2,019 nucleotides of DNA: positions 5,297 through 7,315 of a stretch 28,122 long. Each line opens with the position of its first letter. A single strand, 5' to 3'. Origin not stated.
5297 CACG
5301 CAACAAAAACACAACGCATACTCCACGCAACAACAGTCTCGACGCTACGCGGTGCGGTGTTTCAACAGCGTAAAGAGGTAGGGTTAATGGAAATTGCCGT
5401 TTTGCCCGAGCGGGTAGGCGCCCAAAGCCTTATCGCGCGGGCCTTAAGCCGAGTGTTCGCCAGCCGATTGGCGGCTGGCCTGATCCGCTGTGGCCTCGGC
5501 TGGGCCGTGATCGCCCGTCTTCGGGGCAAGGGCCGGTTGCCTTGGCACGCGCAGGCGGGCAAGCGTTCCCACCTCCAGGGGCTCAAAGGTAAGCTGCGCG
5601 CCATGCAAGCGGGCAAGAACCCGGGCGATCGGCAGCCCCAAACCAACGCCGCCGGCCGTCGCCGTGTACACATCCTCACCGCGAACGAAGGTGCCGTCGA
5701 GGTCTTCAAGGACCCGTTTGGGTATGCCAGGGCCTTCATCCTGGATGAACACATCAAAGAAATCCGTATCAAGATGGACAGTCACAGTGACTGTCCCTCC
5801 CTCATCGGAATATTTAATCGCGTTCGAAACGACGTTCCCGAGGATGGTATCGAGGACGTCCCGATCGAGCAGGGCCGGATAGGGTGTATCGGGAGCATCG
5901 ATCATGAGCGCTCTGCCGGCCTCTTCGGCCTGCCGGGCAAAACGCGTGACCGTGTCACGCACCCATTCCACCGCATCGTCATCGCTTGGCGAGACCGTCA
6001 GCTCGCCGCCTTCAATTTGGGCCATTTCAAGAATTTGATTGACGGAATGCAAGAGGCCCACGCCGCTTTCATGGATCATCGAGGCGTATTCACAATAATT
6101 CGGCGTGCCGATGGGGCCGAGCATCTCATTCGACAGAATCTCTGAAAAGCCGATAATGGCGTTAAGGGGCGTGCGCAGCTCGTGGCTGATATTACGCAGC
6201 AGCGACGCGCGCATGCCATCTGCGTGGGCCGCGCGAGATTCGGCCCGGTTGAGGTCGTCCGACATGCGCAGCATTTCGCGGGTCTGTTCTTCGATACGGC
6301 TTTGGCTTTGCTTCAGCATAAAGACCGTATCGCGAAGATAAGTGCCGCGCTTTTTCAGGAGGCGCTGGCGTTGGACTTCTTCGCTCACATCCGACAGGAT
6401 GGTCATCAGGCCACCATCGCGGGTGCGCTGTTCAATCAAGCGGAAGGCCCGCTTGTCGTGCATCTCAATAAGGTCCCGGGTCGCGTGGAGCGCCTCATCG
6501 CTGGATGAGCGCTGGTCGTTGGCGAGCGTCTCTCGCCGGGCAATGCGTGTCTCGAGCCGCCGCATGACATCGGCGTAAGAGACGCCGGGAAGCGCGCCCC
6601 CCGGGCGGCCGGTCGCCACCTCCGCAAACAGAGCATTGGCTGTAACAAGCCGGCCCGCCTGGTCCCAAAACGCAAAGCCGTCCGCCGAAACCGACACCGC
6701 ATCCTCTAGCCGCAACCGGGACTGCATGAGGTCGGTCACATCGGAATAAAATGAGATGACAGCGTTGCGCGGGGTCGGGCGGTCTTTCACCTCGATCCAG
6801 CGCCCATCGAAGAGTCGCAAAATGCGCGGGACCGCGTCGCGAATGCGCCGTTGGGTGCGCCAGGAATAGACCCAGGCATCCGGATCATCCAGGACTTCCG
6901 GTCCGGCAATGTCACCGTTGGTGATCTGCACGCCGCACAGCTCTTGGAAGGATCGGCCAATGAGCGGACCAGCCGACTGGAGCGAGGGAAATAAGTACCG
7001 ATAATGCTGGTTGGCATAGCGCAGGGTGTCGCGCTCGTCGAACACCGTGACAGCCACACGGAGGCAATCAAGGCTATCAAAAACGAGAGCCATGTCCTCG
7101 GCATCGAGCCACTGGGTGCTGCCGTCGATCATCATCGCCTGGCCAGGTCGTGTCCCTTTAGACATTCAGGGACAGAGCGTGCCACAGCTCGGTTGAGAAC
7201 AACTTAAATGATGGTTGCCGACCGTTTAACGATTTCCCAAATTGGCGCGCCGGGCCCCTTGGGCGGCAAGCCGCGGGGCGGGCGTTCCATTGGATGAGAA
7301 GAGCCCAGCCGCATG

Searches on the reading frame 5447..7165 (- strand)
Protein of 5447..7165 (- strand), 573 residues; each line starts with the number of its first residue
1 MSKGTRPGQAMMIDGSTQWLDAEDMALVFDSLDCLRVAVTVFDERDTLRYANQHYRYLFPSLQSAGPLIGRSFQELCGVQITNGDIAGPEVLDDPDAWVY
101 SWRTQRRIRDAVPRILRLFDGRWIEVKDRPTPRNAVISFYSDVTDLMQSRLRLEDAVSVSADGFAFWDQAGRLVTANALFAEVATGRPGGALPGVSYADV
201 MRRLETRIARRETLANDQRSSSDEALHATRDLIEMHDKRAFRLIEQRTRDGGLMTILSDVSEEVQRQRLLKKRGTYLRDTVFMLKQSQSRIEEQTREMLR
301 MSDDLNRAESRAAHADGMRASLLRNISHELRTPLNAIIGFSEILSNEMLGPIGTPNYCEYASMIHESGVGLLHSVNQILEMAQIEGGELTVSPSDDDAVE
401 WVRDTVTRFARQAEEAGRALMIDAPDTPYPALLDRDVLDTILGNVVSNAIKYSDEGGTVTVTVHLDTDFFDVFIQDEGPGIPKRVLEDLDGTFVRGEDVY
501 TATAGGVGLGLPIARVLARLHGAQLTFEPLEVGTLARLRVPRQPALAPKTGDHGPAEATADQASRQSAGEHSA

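Call 4: search_protein_families(library=pfam, proteins=[window:5447-7165:-])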
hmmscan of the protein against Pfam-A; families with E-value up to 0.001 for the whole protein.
window:5447-7165:- (573 aa): 4 families
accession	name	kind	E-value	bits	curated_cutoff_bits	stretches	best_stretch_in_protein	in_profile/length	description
PF12860.13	PAS_7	-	3.2e-19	69.6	27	2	33-148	2-112/115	PAS fold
PF02518.31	HATPase_c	-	7e-19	68.7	26.4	1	434-543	2-110/111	Histidine kinase-, DNA gyrase B-, and HSP90-like ATPase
PF00512.31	HisKA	-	1e-15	57.9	26.9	1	319-387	2-66/66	His Kinase A (phospho-acceptor) domain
PF08448.16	PAS_4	-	3.8e-07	30.7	23.1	0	159-264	3-109/110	PAS fold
